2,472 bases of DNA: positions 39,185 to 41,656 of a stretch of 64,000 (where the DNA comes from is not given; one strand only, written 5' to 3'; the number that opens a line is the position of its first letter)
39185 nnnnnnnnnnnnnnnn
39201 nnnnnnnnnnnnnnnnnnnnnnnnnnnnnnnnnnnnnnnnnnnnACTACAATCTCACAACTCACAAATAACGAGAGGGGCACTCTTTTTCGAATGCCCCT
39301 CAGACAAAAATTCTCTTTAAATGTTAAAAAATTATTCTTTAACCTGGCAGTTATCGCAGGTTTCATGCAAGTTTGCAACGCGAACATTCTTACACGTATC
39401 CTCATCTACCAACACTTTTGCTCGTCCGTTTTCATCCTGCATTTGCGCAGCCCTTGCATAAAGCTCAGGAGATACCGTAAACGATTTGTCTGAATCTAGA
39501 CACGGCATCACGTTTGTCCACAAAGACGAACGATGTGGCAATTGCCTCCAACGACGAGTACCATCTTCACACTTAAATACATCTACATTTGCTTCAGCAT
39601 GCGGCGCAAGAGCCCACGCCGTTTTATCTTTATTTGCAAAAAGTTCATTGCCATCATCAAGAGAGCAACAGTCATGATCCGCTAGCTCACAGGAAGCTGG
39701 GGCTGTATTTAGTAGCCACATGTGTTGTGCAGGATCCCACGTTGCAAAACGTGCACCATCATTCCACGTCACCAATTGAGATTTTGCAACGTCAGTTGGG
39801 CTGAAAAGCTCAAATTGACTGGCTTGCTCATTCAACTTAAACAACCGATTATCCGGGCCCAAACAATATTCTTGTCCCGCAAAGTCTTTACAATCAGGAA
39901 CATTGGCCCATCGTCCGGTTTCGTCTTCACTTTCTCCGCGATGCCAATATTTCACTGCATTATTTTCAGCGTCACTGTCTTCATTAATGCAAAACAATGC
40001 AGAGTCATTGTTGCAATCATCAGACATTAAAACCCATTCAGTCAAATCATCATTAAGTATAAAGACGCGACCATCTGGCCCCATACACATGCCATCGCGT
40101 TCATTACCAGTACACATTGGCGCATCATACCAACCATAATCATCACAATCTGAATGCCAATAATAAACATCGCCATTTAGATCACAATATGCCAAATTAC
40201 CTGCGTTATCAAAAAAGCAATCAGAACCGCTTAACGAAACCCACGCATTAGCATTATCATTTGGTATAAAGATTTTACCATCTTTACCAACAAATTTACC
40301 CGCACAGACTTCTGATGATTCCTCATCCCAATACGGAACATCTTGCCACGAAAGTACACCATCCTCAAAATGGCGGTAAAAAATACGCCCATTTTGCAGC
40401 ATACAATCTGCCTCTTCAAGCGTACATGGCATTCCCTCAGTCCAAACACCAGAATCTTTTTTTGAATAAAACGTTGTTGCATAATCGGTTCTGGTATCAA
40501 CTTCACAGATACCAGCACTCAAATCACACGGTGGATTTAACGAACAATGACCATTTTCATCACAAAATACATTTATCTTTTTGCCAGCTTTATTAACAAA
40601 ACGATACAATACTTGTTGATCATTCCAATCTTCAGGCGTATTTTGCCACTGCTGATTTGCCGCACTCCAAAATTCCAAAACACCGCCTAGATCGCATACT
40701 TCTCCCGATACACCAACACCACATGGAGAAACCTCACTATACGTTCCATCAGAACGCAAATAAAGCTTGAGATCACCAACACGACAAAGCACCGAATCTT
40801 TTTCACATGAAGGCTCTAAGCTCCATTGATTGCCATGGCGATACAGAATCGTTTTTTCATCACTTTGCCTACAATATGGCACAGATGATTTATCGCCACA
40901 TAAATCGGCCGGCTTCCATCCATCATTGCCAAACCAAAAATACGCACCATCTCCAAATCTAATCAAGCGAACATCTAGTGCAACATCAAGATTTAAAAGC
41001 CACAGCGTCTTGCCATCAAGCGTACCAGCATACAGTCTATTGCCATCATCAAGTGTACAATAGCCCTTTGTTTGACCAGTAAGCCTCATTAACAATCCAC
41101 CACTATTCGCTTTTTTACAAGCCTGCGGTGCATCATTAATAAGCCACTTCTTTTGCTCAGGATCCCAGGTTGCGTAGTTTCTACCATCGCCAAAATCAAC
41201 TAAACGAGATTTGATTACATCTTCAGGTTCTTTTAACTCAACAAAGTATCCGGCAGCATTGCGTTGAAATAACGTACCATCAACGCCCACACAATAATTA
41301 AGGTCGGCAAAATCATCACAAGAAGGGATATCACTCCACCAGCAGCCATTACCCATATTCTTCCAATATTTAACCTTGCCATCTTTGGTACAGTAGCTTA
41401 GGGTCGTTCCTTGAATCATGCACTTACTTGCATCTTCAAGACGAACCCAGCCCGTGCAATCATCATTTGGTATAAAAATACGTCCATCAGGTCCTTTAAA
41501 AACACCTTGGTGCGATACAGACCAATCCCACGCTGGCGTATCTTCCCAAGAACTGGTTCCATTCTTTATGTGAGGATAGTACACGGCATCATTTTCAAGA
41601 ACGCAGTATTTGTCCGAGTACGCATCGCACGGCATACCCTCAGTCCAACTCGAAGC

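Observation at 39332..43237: Giant secreted Cys/Trp-rich protein built from two ~400-aa tandem repeats, with no domain I can place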

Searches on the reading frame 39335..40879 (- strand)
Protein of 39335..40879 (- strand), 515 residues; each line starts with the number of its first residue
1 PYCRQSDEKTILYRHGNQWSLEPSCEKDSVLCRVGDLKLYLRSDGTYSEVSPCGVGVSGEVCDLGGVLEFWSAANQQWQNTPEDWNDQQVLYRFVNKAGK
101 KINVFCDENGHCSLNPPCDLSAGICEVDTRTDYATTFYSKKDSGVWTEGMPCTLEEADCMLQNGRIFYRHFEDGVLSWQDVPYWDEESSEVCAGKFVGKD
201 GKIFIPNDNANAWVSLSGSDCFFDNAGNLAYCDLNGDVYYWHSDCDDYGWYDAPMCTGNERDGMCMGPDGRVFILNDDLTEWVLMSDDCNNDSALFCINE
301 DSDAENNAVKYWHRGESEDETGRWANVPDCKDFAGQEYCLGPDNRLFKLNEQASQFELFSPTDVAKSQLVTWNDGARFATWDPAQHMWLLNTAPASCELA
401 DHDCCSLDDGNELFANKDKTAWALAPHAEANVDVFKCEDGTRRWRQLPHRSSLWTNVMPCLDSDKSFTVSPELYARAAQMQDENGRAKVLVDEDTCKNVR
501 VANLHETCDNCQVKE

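Call 36: predict_structure(alignment_id=A2)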
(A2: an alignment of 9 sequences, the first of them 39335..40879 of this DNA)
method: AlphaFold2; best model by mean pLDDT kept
length: 515 residues; sequences in the alignment: 9
mean_pLDDT: 78.8   pTM: 0.58
mean pLDDT of the five models: 78.8, 76.9, 75.4, 73.2, 67.3
residues with pLDDT >= 90: 124; 70-90: 274; 50-70: 88; < 50: 29
segments of 3 or more residues with pLDDT < 50: 85-102, 302-306
pLDDT, mean of each block of 10 residues (from residue 1): 76 78 72 78 79 60 65 70 49 41 50 61 73 69 77 88 92 88 91 92 92 86 92 88 87 89 92 92 92 85 61 87 89 78 88 85 81 73 81 61 71 71 71 81 82 81 90 90 91 88 82 73
secondary structure, 60 per line:
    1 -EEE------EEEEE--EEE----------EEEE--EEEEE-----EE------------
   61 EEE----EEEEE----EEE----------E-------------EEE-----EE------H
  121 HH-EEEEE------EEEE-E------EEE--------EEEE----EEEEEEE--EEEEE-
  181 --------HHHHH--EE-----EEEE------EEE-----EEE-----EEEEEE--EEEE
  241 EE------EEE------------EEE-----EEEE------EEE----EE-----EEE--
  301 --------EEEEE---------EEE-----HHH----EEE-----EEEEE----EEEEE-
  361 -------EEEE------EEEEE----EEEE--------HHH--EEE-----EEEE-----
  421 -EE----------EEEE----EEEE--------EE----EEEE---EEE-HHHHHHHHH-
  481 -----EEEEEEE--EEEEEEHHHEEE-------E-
elements in order: E2-4 E11-15 E18-20 E31-34 E37-41 E61-63 E68-72 E77-79 E104-106 E124-128 E135-138 E147-149 E158-161 E166-172 E175-179 H189-193 E203-206 E213-215 E221-223 E229-234 E237-242 E249-251 E264-266 E272-275 E282-284 E296-298 E309-313 E323-325 E338-340 E346-350 E355-359 E368-371 E378-382 E387-390 E404-406 E412-415 E434-437 E442-445 E460-463 E467-469 H471-479 E486-492 E495-500 E504-506

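Call 40: fold_search(model_id=the predicted structure, library=pdb)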
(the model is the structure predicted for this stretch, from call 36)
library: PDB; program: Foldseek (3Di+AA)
matches with E <= 10: 751; with E <= 0.001: 22
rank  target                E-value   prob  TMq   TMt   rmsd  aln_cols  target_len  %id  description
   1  8jb5                  4.6e-06  0.99  0.17  0.06  21.9       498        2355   13  The cryo-EM structure of Paeniclostridium sordellii lethal toxin (TcsL) (released 2023-12-13)
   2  8x2i                  6.0e-06  0.98  0.17  0.06  21.9       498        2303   13  Cryo-EM structure of the TcsL at pH 5.0 in its open conformation (released 2023-12-13)
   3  8qeo_A                7.1e-06  1.00  0.23  0.08  20.1       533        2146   13  cryo-EM structure complex of Frizzled-7 and Clostridioides difficile toxin B (released 2024-03-20)
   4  6t18_A                8.9e-05  0.91  0.13  0.07  23.1       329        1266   12  ASR Alternansucrase in complex with oligoalternan (released 2020-06-17)
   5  6hvg_A                1.2e-04  0.85  0.13  0.07  25.6       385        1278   11  Crystal Structure of Truncated Alternansucrase from Leuconostoc mesenteroides NRRL B-1355 (released 2019-02-27)
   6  6t1p_A                1.2e-04  0.80  0.12  0.06  28.4       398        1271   12  ASR Alternansucrase in complex with isomaltononaose (released 2020-06-17)
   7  4a2l_C                1.3e-04  0.80  0.16  0.13  32.9       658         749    8  Structure of the periplasmic domain of the heparin and heparan sulphate sensing hybrid two component system BT4663 in  (released 2012-05-02)
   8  8qja_B                1.3e-04  0.44  0.10  0.06  29.9       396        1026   10  T6SS-linked Rhs repeat protein - Advenella mimigardefordensis VgrG-Rhs core (released 2024-09-25)
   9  4a2l_B                2.5e-04  0.51  0.12  0.10  35.2       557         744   10  Structure of the periplasmic domain of the heparin and heparan sulphate sensing hybrid two component system BT4663 in  (released 2012-05-02)
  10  8qjc                  2.7e-04  0.28  0.09  0.06  43.6       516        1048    9  T6SS-linked Rhs repeat protein - Salmonella bongori Rhs-core domain with toxin domain (released 2024-09-25)
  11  4qrj_A                3.0e-04  0.47  0.10  0.13  29.1       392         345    9  Crystal structure of a putative 6-phosphogluconolactonase (BACUNI_04672) from Bacteroides uniformis ATCC 8492 at 2.20  (released 2014-07-23)
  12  7q97_A                3.3e-04  0.28  0.09  0.05  39.1       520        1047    9  Structure of the bacterial type VI secretion system effector RhsA. (released 2021-12-22)
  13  2bib                  3.7e-04  0.82  0.15  0.14  14.1       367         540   12  Crystal structure of the complete modular teichioic acid phosphorylcholine esterase Pce (CbpE) from Streptococcus pneumo (released 2005-05-09)
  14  4qrj_B                3.9e-04  0.44  0.10  0.13  29.1       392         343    9  Crystal structure of a putative 6-phosphogluconolactonase (BACUNI_04672) from Bacteroides uniformis ATCC 8492 at 2.20  (released 2014-07-23)
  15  4a2l_A                4.2e-04  0.69  0.17  0.14  33.3       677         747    8  Structure of the periplasmic domain of the heparin and heparan sulphate sensing hybrid two component system BT4663 in  (released 2012-05-02)
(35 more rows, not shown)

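Call 52: fold_search(model_id=the predicted structure, library=viral)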
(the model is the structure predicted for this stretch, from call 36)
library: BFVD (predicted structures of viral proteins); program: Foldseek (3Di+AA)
matches with E <= 10: 696; with E <= 0.001: 10
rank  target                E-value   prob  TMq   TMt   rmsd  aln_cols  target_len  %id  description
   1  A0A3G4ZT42            8.1e-07  0.95  0.12  0.12  41.0       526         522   12  Uncharacterized protein [Edafosvirus sp.]
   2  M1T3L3                1.6e-05  0.41  0.10  0.08  27.5       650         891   10  Peptidase G2 IMC autoproteolytic cleavage domain-containing protein (Fragment) [Prochlorococcus phage P-SSP10]
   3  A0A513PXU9            1.1e-04  0.18  0.07  0.07  34.4       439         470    9  Fiber protein (Fragment) [Porcine adenovirus]
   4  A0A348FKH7            1.2e-04  0.18  0.07  0.07  42.9       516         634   10  Fiber protein [Eidolon helvum adenovirus]
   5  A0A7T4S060            2.0e-04  0.13  0.06  0.06  45.8       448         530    9  Fibre (Fragment) [Pacific black duck aviadenovirus]
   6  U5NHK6                2.9e-04  0.14  0.08  0.08  26.5       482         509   10  Fiber [turkey adenovirus 4]
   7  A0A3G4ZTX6            3.7e-04  0.38  0.09  0.10  21.6       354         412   12  Uncharacterized protein [Edafosvirus sp.]
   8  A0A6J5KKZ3            6.3e-04  0.35  0.12  0.08  18.5       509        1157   11  Uncharacterized protein [uncultured Caudovirales phage]
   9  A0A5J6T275            7.1e-04  0.25  0.08  0.08  19.6       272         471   14  Uncharacterized protein [Aeromonas phage vB_AhyS-A18P4]
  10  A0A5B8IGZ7            8.4e-04  0.21  0.10  0.05  29.6       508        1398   11  YHYH domain-containing protein [Mimiviridae sp. ChoanoV1]
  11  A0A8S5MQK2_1          1.1e-03  0.08  0.07  0.05  40.4       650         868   11  Tail protein (Fragment) [virus sp. ct0sl4]
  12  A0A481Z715            1.2e-03  0.30  0.09  0.10  23.6       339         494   12  Uncharacterized protein [Pithovirus LCPAC104]
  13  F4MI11                1.5e-03  0.09  0.07  0.07  44.8       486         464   10  Fiber protein [Raptor adenovirus 1]
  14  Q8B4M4                2.5e-03  0.11  0.07  0.07  37.0       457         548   10  Fiber protein subtype B [Bovine adenovirus 2]
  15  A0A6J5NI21            3.5e-03  0.15  0.11  0.09  24.1       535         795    8  Intramolecular chaperone auto-processing domain containing protein [uncultured Caudovirales phage]
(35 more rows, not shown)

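Call 62: search_solved_structures(query=A2, max_evalue=10)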
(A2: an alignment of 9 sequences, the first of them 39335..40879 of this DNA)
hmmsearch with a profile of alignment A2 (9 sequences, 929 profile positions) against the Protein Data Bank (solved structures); distinct sequences matched with E-value up to 10: 4.
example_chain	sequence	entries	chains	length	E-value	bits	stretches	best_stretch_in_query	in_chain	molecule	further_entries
3ouu_A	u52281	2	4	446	0.22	12.7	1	194-377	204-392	Biotin carboxylase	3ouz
1eke_A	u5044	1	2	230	0.38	12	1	40-152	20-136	RIBONUCLEASE HII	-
9bid_A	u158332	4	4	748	0.54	11.5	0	126-237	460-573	Protein zyg-11 homolog B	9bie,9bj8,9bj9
9lk2_A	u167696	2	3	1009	1.1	10.4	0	126-237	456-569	Protein zyg-11 homolog B,Green fluorescent protein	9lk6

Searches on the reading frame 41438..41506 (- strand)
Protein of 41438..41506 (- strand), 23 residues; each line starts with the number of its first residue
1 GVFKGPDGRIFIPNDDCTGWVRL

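Call 83: search_solved_structures(query=A5, max_evalue=10, show_alignments=3)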
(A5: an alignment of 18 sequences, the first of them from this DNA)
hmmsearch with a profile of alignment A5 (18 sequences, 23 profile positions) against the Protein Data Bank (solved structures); distinct sequences matched with E-value up to 10: 3.
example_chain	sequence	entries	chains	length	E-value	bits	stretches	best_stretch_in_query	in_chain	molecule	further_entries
7ris_A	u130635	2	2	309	0.1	16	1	4-14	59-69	Beta-propeller lactonase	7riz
8djf_A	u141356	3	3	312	0.1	15.9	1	4-14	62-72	Gluconolactonase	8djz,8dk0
1whl_A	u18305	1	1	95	0.71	13.3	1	2-22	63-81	Cylindromatosis tumor suppressor CYLD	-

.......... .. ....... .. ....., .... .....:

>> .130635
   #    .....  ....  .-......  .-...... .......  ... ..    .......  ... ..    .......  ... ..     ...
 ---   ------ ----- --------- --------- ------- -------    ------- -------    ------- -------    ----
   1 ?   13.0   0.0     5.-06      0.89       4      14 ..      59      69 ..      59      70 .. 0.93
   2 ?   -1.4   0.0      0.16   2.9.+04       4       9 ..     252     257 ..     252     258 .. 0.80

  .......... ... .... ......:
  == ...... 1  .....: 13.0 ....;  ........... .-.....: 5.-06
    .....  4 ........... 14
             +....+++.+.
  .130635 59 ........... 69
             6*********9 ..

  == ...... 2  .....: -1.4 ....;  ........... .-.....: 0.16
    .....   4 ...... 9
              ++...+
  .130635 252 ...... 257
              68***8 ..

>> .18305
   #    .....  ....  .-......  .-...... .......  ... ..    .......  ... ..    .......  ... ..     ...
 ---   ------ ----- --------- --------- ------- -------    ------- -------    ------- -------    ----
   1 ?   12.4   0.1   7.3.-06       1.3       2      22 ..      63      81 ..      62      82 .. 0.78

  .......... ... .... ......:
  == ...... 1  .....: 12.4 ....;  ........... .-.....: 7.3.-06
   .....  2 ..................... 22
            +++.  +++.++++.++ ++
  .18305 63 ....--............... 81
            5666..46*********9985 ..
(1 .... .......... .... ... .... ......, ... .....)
